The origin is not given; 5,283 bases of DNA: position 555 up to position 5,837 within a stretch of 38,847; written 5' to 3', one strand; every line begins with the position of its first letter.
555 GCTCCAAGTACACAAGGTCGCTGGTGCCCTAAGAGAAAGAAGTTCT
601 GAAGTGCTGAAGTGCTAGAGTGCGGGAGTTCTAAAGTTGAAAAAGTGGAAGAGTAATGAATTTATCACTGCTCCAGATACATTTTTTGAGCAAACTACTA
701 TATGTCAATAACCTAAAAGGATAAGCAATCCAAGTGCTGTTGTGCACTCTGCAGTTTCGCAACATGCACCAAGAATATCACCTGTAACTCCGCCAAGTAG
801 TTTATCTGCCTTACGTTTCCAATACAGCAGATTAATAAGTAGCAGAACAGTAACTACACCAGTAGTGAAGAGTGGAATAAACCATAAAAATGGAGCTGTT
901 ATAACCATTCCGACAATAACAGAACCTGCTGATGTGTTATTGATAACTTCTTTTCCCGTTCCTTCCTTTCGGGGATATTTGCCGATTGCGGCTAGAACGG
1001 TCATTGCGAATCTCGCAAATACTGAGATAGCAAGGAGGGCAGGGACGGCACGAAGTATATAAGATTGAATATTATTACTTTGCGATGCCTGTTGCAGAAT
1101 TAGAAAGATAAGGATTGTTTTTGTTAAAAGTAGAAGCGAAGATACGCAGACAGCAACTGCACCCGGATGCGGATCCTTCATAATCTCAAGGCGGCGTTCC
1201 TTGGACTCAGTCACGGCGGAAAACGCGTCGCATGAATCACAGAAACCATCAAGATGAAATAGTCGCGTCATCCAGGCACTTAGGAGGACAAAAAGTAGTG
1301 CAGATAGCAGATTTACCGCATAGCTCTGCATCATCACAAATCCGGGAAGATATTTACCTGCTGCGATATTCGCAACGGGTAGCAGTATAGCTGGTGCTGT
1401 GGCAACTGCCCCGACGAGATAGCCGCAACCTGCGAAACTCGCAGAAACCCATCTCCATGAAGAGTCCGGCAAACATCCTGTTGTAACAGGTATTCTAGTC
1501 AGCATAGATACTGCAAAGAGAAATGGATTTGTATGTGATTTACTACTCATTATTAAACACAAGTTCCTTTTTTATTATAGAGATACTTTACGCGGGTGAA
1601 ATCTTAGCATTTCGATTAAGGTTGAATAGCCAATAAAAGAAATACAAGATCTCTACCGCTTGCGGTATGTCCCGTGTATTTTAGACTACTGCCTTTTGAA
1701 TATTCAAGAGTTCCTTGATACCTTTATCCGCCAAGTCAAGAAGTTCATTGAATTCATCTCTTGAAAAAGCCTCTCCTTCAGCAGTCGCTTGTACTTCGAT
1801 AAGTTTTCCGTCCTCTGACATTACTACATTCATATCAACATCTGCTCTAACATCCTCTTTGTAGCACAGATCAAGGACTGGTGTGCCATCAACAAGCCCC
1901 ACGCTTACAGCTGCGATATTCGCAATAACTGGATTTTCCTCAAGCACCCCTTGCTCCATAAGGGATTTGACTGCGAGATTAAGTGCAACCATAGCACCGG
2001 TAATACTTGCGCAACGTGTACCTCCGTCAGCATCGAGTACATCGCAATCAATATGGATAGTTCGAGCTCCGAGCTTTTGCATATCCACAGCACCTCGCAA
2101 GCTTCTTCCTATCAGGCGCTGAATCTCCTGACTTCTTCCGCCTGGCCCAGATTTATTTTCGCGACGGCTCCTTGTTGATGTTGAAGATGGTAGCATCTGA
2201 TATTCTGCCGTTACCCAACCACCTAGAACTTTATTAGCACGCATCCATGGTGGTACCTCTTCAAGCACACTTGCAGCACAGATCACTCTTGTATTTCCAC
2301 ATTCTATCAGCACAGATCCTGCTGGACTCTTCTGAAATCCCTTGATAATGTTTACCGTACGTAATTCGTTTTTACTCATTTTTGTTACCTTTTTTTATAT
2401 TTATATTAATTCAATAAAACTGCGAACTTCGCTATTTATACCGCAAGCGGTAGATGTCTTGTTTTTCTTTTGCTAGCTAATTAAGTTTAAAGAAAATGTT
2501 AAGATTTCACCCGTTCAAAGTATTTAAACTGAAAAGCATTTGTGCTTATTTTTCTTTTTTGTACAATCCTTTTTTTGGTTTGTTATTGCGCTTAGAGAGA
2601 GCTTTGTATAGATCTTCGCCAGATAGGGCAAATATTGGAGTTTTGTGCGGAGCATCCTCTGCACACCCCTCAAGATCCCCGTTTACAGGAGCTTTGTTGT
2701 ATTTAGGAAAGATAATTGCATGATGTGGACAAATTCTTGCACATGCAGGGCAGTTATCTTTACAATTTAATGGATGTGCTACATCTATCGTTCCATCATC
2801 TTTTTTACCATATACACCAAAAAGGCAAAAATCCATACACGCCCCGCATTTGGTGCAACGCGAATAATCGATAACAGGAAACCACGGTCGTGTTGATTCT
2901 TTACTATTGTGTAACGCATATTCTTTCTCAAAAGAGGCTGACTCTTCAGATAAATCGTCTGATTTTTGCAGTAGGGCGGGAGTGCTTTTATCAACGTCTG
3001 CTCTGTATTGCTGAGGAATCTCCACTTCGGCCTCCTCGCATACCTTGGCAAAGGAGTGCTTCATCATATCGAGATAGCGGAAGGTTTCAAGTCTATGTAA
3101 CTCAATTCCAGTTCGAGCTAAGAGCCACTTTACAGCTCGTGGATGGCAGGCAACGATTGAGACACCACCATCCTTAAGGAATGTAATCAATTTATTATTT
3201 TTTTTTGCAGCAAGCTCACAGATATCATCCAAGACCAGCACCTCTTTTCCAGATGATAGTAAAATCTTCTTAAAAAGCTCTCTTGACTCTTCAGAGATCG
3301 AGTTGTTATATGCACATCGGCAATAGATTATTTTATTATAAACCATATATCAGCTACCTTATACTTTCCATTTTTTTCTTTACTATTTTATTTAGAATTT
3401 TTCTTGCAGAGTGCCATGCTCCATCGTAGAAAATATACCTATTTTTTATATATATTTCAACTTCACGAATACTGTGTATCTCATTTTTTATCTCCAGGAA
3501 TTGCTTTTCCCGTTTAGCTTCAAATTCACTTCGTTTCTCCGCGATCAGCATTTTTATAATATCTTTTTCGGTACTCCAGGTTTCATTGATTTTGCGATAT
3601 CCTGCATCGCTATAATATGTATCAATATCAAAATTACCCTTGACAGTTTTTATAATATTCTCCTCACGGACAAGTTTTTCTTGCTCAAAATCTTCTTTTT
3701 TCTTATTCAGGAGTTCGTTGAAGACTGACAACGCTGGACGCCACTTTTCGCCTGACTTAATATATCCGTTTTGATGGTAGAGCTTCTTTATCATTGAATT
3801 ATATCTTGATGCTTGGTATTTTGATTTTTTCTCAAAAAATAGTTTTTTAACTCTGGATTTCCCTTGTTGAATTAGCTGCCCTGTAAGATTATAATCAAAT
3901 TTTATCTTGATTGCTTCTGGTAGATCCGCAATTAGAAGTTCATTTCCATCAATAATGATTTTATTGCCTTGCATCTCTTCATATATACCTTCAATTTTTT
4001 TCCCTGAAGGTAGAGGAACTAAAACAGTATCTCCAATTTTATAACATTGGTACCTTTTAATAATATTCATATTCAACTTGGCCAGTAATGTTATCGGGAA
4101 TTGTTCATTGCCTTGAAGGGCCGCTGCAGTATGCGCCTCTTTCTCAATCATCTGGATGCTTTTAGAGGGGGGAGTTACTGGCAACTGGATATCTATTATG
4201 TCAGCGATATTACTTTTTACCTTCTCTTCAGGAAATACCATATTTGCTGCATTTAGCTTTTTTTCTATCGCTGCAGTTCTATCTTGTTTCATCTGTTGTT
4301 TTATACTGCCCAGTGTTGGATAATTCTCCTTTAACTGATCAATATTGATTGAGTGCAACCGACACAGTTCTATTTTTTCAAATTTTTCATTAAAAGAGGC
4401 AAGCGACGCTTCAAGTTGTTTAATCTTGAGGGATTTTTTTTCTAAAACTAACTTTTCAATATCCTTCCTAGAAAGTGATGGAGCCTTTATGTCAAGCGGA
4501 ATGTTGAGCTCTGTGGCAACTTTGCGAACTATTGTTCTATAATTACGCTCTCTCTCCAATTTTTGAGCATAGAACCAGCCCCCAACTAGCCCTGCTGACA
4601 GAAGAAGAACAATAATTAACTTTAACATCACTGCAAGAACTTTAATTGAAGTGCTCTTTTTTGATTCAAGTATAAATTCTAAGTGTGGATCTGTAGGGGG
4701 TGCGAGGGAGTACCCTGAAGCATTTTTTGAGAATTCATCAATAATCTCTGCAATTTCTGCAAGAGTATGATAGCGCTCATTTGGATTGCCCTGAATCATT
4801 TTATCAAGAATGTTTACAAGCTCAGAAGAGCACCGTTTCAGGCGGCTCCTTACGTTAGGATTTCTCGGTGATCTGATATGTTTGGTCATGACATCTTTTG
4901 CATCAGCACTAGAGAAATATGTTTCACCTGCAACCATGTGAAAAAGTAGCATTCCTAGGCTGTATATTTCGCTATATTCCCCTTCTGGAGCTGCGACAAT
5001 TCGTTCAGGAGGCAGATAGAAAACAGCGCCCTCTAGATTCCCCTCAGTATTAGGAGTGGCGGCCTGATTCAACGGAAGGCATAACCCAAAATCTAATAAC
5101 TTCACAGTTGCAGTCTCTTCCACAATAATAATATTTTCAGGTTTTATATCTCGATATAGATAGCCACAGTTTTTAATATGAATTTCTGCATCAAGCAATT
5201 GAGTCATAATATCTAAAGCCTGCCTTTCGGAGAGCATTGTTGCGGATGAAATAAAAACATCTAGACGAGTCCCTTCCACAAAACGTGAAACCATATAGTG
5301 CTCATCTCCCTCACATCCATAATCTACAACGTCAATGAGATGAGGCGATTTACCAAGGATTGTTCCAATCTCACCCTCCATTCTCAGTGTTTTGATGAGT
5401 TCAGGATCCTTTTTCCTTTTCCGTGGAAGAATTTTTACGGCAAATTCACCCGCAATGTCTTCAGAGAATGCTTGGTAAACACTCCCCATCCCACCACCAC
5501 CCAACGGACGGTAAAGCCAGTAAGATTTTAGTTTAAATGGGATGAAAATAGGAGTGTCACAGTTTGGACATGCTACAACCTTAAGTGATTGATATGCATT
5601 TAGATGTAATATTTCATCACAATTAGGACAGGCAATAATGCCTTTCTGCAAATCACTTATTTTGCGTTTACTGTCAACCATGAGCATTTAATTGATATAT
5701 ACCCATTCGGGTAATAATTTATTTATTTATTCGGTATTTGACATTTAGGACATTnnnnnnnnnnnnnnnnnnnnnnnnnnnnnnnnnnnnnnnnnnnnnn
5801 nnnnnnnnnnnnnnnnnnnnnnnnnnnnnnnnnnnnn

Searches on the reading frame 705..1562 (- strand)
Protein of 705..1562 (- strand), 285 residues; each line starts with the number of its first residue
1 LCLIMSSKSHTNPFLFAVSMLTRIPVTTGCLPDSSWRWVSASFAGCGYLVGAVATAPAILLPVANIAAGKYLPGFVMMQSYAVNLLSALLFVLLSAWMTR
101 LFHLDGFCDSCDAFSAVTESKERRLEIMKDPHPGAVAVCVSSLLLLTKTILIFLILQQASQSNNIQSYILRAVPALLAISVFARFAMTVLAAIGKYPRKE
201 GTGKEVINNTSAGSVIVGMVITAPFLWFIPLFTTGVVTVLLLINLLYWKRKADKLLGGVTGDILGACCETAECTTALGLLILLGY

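Call 47: search_protein_families(library=pfam, proteins=[window:705-1562:-], max_evalue=1)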
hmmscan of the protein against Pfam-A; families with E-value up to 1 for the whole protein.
window:705-1562:- (285 aa): 1 family
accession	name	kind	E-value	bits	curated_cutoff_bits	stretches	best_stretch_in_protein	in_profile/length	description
PF02654.20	CobS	-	4.3e-42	145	23.2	1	17-276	1-206/207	Cobalamin-5-phosphate synthase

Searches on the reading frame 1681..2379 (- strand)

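Call 20: search_protein_families(library=pfam, proteins=[window:1681-2379:-], max_evalue=0.001)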
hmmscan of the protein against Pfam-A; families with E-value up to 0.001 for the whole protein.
window:1681-2379:- (232 aa): 2 families
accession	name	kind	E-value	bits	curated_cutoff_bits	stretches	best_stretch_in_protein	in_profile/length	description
PF01138.27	RNase_PH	-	1.1e-28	100.7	25.5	1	5-136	1-127/130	3' exoribonuclease family, domain 1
PF03725.20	RNase_PH_C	-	1e-14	54.7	20.8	1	155-219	3-66/67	3' exoribonuclease family, domain 2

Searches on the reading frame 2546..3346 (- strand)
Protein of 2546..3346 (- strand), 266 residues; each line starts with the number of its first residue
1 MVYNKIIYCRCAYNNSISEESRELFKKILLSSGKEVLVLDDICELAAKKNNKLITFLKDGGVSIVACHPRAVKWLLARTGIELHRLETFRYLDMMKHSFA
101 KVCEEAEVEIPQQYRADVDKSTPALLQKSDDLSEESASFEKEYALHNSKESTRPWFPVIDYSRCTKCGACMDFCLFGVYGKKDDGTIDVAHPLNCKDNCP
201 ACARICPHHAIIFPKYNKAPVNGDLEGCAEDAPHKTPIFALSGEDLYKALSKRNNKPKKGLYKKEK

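Call 20: search_protein_families(library=pfam, proteins=[window:2546-3346:-], max_evalue=0.001)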
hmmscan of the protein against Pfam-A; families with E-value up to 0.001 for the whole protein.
window:2546-3346:- (266 aa): 7 families
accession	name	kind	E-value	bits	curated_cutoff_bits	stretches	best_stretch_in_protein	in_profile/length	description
PF13237.11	Fer4_10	-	5.4e-07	29.9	25.5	1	157-207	2-53/53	4Fe-4S dicluster domain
PF12837.12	Fer4_6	-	1.2e-06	28.6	25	1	156-179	1-24/24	4Fe-4S binding domain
PF13187.11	Fer4_9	-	3.6e-06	27.3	27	1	163-211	1-52/52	4Fe-4S dicluster domain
PF12838.12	Fer4_7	-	4.7e-06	27.4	27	0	157-178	31-52/52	4Fe-4S dicluster domain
PF00037.32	Fer4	-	1.3e-05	25.2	21.1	1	157-174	1-18/24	4Fe-4S binding domain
PF12797.12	Fer4_2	-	4.7e-05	23.5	24.5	1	155-174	1-20/22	4Fe-4S binding domain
PF12800.12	Fer4_4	-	9.7e-05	22.9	24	0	162-176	2-16/17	4Fe-4S binding domain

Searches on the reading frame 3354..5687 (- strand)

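Call 20: search_protein_families(library=pfam, proteins=[window:3354-5687:-], max_evalue=0.001)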
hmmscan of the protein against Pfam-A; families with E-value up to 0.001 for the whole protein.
window:3354-5687:- (777 aa): 2 families
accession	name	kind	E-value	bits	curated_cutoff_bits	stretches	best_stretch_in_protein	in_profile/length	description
PF00069.31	Pkinase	-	2.9e-42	145.3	31.7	1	59-307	4-253/263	Protein kinase domain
PF07714.23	PK_Tyr_Ser-Thr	-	1.2e-22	80.9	23.1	1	59-307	4-250/258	Protein tyrosine and serine/threonine kinase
